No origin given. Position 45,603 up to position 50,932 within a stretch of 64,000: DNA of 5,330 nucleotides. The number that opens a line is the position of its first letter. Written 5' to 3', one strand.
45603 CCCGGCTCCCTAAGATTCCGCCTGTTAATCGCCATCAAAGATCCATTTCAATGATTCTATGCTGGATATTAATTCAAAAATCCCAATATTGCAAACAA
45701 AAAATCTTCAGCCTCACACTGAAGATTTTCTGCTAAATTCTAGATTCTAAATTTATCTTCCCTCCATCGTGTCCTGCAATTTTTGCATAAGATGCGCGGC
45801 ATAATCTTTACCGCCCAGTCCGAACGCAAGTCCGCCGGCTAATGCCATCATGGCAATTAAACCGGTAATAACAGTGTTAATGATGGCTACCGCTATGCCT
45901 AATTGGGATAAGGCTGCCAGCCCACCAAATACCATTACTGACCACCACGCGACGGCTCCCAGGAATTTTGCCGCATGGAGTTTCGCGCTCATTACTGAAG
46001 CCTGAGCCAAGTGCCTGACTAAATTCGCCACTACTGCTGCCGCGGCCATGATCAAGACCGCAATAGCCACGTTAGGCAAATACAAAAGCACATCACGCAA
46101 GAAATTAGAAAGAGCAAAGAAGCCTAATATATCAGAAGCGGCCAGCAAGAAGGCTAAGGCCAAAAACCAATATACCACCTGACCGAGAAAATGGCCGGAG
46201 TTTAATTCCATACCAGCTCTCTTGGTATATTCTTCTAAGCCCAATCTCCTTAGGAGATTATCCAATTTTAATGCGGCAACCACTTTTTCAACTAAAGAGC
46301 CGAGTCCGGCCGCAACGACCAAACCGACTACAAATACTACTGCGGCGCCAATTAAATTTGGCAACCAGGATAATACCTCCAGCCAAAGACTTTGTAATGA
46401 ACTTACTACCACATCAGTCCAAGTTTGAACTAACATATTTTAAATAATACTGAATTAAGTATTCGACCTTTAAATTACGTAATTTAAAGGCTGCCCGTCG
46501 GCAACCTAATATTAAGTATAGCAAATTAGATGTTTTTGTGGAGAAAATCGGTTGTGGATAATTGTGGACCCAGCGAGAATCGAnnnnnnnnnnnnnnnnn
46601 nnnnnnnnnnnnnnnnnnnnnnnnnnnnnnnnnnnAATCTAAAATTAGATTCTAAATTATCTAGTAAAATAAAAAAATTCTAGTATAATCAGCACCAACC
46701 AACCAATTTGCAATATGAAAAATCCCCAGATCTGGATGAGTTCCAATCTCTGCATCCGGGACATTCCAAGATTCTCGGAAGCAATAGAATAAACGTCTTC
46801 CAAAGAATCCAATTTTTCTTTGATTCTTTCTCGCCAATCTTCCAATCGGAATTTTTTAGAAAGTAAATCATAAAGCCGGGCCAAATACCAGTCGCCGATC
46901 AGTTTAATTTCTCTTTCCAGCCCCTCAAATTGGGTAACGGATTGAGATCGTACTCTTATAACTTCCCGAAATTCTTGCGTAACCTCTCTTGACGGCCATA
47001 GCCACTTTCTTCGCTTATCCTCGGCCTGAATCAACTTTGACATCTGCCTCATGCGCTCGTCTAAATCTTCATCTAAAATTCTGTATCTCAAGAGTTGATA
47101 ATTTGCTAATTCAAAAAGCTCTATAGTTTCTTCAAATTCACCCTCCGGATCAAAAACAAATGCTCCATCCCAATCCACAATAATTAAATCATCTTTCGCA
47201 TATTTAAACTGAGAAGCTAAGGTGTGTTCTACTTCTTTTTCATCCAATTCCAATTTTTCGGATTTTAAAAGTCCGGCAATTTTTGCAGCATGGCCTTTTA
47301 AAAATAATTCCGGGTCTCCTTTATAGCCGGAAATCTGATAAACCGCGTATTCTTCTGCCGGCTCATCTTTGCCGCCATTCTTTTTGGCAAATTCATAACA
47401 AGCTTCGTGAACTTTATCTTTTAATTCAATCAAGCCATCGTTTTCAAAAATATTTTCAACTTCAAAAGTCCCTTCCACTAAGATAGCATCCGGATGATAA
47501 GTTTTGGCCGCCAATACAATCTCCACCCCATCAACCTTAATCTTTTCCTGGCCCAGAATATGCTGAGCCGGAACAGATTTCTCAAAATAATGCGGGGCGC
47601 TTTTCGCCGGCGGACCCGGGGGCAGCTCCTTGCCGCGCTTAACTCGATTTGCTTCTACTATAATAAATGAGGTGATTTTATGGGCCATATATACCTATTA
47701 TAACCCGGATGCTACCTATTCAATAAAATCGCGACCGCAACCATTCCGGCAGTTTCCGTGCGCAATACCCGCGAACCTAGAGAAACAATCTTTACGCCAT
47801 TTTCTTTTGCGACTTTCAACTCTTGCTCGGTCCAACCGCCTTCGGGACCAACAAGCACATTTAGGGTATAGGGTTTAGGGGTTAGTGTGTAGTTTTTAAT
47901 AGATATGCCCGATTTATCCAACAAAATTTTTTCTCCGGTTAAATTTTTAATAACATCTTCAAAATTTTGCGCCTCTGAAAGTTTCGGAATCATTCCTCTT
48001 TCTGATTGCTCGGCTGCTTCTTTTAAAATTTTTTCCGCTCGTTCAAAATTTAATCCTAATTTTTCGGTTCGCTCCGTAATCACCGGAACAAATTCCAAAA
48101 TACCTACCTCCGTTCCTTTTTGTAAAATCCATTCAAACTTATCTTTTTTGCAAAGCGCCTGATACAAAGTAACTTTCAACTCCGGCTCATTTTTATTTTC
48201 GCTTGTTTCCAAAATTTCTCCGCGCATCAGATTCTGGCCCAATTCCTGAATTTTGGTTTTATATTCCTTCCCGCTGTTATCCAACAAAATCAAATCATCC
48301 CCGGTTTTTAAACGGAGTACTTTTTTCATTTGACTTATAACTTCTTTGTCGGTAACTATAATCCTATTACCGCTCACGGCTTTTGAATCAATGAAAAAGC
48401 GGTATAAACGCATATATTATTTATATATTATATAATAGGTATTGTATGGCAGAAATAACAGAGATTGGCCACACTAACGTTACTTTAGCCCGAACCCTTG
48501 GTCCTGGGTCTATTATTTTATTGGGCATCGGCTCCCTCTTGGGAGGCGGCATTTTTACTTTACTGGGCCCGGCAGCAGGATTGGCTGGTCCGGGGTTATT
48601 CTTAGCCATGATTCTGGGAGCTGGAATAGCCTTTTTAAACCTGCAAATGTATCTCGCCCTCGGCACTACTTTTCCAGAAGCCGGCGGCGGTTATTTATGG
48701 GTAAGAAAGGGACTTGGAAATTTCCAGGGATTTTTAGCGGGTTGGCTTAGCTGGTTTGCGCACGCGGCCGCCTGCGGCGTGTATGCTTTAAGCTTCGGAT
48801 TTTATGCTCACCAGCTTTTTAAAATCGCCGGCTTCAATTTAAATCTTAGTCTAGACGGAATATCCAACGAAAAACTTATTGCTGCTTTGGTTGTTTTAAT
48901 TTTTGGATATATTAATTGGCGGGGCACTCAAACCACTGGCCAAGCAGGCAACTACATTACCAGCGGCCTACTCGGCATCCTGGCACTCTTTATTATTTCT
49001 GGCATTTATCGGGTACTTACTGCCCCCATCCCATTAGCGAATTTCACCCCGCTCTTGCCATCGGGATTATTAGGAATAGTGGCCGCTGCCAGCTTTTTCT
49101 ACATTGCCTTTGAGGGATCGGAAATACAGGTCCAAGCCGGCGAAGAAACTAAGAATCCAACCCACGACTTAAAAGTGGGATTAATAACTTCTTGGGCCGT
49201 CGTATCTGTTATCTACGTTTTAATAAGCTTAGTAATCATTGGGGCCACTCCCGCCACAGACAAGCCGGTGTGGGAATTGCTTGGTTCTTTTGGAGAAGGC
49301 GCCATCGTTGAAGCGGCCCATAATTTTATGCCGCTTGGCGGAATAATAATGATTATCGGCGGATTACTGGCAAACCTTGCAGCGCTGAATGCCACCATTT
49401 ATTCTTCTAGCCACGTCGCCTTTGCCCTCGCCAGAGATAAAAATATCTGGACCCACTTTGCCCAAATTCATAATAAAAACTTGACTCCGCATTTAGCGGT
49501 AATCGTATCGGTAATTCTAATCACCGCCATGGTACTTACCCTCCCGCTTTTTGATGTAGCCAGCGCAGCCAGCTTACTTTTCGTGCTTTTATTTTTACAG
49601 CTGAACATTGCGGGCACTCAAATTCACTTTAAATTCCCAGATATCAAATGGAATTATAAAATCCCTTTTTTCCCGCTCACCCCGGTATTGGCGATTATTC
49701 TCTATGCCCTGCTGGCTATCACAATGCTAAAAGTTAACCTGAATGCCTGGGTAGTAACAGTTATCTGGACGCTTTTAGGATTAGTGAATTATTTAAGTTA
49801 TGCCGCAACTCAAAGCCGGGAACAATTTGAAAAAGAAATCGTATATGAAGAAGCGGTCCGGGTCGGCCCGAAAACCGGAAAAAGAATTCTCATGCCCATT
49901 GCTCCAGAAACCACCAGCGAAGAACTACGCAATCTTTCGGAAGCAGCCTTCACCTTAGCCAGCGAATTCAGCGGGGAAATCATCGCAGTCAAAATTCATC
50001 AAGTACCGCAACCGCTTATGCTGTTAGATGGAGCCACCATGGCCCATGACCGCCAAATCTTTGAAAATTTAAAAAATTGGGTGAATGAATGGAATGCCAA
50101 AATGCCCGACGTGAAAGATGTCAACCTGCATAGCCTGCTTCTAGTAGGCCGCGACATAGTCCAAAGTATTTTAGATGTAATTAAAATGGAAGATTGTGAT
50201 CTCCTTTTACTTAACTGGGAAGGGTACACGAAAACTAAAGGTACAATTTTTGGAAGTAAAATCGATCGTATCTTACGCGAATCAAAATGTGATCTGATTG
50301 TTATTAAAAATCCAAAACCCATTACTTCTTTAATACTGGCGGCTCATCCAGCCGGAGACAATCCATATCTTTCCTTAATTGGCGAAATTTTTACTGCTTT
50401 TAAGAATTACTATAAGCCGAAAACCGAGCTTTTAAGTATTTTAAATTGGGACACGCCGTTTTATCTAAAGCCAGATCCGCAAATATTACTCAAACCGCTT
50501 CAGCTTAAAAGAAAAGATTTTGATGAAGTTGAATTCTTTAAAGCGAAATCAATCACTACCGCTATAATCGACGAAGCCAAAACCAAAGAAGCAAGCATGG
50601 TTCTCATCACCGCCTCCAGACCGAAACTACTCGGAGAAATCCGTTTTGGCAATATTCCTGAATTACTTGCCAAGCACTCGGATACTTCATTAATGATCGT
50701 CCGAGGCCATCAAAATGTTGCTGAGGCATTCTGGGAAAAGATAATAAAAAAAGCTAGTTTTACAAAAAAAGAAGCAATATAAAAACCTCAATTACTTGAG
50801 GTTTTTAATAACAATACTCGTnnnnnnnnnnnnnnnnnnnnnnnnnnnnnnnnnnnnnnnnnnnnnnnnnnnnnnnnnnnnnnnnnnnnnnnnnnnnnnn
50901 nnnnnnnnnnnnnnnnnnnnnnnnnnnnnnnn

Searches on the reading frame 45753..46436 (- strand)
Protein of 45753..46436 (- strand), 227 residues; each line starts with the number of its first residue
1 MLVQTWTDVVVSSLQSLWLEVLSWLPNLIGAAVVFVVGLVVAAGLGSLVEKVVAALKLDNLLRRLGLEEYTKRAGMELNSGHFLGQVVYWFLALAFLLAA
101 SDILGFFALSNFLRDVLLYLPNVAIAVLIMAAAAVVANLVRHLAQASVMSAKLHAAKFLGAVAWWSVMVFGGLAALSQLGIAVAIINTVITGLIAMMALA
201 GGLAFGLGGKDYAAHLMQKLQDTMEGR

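Call 60: search_protein_families(library=pfam, proteins=[window:45753-46436:-], max_evalue=0.00001)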
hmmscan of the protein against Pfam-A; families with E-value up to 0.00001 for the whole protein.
window:45753-46436:- (227 aa): 1 family
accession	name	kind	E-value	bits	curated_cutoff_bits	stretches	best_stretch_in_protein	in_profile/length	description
PF05552.17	MS_channel_1st_1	-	8.8e-17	61.2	22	2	13-61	2-50/50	Mechanosensitive ion channel, conserved TM helix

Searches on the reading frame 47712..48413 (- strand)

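Call 60: search_protein_families(library=pfam, proteins=[window:47712-48413:-], max_evalue=0.00001)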
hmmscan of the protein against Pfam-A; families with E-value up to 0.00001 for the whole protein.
window:47712-48413:- (233 aa): 2 families
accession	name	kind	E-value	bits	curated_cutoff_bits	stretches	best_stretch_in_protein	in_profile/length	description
PF04452.19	Methyltrans_RNA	-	4.4e-44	150.4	23.9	1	76-230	2-164/165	RNA methyltransferase domain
PF20260.4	PUA_4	-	3.4e-08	33.9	23.9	1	29-60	9-40/48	RNA methyltransferase PUA domain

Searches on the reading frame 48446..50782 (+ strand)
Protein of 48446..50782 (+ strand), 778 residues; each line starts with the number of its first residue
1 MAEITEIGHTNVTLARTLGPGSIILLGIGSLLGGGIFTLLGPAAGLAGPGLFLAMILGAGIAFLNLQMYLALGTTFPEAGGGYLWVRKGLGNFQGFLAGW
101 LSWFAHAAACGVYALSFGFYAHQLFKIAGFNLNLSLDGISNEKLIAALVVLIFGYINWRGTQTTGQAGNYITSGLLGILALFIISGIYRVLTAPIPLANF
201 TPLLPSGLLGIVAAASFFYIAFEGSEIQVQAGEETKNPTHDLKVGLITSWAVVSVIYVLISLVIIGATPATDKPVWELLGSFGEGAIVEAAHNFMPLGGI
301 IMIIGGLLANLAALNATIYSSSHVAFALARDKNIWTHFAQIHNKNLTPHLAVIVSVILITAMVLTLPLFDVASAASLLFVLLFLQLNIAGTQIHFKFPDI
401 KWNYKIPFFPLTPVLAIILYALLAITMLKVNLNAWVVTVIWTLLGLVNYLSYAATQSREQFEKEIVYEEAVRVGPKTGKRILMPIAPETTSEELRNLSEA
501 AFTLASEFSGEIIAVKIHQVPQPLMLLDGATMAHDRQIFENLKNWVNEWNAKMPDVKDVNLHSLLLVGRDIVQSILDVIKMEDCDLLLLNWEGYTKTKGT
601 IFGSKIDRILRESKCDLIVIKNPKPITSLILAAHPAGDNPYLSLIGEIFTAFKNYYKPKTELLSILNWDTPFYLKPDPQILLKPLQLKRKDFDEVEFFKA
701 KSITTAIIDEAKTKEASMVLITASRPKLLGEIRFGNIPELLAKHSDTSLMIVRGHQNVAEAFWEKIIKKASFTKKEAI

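Call 60: search_protein_families(library=pfam, proteins=[window:48446-50782:+], max_evalue=0.00001)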
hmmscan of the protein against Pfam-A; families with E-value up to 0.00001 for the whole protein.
window:48446-50782:+ (778 aa): 3 families
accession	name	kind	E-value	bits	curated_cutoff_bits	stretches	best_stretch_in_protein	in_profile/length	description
PF13520.12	AA_permease_2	-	6.7e-31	108.1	27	1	22-437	5-416/427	Amino acid permease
PF00324.27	AA_permease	-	5.1e-27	95.1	24.6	1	23-449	2-457/470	Amino acid permease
PF00582.32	Usp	-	6.8e-17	62.8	24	1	479-621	3-141/141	Universal stress protein family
